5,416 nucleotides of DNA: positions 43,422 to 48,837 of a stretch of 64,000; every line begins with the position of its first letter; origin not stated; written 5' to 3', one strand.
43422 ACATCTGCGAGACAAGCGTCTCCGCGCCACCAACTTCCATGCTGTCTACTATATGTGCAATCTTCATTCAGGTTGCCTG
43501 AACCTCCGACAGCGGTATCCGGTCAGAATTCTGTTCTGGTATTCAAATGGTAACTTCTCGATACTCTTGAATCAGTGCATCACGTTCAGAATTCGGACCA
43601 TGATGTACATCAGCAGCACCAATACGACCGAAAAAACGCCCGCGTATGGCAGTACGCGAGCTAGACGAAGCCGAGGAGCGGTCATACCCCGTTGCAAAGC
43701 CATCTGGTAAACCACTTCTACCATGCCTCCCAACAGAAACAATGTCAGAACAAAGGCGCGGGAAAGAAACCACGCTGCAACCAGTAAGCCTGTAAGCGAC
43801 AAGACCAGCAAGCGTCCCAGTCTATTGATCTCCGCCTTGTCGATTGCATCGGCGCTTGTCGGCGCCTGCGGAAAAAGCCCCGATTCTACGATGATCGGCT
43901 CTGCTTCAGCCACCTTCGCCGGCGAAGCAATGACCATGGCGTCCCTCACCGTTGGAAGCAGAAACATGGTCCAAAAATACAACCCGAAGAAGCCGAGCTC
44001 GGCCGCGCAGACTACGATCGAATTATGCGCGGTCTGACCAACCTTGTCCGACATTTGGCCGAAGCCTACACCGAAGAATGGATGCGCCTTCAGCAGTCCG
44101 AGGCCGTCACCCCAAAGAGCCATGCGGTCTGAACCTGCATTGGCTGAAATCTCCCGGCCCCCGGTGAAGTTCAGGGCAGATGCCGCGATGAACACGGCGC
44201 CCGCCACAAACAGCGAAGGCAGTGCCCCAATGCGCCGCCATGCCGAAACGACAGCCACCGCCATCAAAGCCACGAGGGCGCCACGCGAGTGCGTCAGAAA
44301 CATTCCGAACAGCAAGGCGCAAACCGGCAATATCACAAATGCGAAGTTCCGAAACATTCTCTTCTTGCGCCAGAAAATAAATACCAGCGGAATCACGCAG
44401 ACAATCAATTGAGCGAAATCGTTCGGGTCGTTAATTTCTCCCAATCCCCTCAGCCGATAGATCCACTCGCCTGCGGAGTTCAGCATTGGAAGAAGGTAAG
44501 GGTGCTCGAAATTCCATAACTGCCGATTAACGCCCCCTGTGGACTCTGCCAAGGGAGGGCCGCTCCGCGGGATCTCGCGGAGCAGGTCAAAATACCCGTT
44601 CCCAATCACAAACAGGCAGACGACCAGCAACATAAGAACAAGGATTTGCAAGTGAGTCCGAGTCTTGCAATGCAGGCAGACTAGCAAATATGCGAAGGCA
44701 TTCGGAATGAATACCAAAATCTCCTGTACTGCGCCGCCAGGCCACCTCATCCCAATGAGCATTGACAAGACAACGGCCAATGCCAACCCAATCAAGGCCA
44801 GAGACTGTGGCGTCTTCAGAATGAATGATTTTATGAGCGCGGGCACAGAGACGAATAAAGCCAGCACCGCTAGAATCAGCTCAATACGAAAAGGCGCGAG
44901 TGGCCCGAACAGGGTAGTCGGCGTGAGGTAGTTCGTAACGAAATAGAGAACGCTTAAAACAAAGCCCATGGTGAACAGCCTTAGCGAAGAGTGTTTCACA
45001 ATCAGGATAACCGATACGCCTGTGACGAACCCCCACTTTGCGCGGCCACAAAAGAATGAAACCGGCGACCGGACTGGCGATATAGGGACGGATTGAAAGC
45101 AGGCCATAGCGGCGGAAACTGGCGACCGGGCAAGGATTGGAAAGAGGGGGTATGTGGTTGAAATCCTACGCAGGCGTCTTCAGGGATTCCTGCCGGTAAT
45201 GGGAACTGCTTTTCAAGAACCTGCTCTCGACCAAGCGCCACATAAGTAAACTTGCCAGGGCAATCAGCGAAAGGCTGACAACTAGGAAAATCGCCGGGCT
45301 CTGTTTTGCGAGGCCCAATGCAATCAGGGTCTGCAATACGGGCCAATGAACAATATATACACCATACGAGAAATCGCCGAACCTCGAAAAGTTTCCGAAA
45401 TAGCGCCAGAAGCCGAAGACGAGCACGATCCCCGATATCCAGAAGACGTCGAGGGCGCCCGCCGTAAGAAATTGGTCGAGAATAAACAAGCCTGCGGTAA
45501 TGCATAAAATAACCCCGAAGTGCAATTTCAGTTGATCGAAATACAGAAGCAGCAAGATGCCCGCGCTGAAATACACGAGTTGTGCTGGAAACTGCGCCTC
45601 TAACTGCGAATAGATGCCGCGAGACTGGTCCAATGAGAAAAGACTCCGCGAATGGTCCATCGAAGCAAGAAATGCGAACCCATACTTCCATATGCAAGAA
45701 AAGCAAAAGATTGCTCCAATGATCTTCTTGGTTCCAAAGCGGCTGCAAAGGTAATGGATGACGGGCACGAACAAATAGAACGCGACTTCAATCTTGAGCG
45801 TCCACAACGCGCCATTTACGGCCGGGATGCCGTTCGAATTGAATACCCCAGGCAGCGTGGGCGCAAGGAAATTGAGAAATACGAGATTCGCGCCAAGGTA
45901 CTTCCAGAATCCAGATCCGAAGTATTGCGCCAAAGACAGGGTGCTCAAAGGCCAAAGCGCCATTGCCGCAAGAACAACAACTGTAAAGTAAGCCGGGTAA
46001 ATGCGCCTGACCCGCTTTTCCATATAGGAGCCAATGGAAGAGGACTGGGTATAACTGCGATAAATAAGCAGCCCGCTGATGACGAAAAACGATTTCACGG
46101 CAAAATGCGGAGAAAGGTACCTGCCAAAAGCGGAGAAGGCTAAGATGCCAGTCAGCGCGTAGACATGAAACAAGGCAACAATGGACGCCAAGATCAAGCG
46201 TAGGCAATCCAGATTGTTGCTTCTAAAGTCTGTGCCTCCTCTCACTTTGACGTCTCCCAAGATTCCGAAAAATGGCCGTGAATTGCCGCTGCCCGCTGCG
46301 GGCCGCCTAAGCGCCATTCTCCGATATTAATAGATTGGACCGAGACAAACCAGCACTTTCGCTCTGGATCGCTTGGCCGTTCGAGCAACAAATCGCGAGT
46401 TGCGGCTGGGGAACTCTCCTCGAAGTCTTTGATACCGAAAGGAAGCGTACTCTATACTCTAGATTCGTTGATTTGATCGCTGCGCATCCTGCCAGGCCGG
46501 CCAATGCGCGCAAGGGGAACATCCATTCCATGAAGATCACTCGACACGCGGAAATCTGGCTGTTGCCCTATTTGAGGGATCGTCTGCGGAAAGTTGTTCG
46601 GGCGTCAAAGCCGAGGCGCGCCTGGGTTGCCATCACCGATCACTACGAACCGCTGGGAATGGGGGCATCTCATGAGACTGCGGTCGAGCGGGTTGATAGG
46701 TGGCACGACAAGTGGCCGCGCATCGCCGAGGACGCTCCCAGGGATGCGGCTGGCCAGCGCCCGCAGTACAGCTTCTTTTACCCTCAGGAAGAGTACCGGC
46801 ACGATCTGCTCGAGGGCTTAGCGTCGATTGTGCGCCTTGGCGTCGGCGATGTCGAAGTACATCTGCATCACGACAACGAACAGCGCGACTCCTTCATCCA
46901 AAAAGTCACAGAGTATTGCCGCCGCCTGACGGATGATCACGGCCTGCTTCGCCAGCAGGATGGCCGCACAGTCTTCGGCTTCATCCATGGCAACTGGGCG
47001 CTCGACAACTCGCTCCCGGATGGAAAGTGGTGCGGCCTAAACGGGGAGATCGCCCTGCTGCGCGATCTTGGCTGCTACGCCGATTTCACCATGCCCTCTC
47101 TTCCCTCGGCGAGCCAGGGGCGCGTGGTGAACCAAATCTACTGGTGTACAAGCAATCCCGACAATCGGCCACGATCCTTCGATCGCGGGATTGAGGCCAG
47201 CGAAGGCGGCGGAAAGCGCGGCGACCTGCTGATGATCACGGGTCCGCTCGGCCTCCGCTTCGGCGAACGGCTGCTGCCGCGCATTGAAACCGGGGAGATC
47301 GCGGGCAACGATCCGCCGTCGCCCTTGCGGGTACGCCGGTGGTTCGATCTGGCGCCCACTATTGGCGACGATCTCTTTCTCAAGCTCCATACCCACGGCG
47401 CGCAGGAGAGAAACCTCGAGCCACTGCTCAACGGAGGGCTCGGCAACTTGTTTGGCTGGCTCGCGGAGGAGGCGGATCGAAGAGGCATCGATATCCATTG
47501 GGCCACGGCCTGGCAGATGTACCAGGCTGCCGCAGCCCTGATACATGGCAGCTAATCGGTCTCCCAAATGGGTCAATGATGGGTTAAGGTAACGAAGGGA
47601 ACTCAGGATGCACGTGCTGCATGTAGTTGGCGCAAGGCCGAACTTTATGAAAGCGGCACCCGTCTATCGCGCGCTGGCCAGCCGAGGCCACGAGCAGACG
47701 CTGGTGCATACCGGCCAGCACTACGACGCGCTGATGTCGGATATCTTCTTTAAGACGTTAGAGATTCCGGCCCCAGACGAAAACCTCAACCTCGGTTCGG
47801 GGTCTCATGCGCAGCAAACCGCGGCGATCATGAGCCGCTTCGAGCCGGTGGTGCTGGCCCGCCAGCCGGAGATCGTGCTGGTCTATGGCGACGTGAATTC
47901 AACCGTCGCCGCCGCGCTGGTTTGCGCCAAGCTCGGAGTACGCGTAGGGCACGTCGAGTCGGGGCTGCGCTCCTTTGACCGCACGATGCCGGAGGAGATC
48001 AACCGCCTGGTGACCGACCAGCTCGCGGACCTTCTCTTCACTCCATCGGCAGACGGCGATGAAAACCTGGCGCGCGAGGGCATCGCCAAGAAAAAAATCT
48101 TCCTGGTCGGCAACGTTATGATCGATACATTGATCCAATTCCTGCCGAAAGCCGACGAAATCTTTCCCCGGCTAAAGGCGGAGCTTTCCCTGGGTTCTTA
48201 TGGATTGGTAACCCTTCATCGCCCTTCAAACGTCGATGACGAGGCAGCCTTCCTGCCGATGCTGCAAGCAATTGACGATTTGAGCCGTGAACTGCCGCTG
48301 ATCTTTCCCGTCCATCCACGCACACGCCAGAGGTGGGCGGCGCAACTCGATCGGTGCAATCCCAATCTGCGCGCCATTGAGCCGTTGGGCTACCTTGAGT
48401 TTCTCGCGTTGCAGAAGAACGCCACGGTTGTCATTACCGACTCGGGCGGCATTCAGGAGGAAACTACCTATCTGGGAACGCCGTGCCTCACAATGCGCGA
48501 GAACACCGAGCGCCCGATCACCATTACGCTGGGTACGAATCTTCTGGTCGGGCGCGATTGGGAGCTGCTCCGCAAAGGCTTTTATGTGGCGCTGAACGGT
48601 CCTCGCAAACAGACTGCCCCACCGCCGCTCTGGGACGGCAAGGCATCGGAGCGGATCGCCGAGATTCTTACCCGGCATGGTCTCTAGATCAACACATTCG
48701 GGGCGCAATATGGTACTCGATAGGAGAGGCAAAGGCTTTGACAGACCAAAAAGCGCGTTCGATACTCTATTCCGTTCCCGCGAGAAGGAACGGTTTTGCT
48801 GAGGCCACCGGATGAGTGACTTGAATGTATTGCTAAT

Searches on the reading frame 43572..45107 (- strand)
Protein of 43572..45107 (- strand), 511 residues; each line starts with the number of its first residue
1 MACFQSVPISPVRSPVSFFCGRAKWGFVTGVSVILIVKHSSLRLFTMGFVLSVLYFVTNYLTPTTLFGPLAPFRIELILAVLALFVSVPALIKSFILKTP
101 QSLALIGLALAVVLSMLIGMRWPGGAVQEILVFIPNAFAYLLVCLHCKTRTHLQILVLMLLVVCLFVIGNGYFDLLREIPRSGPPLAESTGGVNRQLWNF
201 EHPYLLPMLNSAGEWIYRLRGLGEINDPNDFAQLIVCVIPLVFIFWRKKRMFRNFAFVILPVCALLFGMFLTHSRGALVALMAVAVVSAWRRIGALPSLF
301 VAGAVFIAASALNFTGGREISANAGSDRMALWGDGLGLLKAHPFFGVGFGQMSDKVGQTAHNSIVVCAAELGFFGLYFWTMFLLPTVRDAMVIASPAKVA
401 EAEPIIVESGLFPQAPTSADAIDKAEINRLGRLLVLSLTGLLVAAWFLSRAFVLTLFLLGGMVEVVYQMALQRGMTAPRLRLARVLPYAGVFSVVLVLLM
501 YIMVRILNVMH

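Call 4: search_protein_families(library=ncbifam, proteins=[window:43572-45107:-], max_evalue=0.00001)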
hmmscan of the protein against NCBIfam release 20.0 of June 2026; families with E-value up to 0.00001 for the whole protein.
window:43572-45107:- (511 aa): 0 families

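Call 7: search_protein_families(library=pfam, proteins=[window:43572-45107:-], max_evalue=0.01)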
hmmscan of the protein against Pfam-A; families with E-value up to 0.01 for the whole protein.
window:43572-45107:- (511 aa): 1 family
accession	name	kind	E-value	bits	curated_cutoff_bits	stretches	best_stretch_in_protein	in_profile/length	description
PF04932.20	Wzy_C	-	8e-12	45.6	31.7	1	264-379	5-148/149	O-Antigen ligase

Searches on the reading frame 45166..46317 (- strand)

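Call 4: search_protein_families(library=ncbifam, proteins=[window:45166-46317:-], max_evalue=0.00001)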
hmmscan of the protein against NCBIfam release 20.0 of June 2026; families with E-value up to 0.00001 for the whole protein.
window:45166-46317:- (383 aa): 0 families

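Call 7: search_protein_families(library=pfam, proteins=[window:45166-46317:-], max_evalue=0.01)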
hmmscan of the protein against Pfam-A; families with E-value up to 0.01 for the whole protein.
window:45166-46317:- (383 aa): 1 family
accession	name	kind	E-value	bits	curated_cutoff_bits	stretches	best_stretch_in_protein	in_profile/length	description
PF01757.29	Acyl_transf_3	-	6e-20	72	31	1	35-359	3-325/326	Acyltransferase domain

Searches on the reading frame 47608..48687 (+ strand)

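Call 4: search_protein_families(library=ncbifam, proteins=[window:47608-48687:+], max_evalue=0.00001)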
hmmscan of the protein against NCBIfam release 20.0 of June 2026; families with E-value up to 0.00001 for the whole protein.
window:47608-48687:+ (359 aa): 2 families
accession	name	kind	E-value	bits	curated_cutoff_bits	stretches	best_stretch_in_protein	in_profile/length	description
TIGR00236.1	wecB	equivalog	3e-95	319.5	210.15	1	1-357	1-365/366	non-hydrolyzing UDP-N-acetylglucosamine 2-epimerase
TIGR03568.1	NeuC_NnaA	equivalog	4.1e-20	72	235.9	1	2-294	2-304/365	UDP-N-acetylglucosamine 2-epimerase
